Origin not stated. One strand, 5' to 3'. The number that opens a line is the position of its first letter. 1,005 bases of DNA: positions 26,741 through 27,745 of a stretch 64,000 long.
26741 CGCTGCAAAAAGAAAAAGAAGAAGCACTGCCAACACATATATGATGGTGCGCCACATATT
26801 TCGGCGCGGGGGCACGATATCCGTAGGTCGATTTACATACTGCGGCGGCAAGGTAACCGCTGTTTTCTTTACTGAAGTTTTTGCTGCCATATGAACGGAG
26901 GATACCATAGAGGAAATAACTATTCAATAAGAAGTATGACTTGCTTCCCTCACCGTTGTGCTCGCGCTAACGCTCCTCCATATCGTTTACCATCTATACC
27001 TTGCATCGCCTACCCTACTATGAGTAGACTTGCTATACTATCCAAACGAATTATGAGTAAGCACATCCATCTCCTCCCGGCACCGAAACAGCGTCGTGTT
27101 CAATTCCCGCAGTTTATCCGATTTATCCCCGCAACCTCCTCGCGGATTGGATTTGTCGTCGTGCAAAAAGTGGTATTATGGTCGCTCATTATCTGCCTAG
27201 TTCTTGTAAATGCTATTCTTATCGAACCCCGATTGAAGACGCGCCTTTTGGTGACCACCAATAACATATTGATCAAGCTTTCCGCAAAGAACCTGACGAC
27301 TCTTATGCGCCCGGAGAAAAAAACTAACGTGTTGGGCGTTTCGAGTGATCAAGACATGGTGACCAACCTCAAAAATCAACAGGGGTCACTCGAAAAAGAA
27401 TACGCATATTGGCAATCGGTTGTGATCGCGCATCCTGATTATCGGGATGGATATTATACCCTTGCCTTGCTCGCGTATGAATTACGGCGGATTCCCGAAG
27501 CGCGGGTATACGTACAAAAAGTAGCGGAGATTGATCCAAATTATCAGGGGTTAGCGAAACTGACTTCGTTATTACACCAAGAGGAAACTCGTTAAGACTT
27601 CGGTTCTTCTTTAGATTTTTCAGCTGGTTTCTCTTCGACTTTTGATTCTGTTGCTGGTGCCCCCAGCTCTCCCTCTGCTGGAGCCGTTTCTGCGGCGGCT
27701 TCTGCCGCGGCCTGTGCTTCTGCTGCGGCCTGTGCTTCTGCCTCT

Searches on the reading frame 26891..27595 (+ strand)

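Call 41: search_protein_families(library=pfam, proteins=[window:26891-27595:+], max_evalue=0.001)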
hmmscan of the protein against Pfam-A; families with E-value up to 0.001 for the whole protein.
window:26891-27595:+ (234 aa): 1 family
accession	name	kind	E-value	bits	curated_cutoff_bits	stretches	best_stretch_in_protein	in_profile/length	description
PF07719.23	TPR_2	-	0.00021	21.6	27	1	187-218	3-34/34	Tetratricopeptide repeat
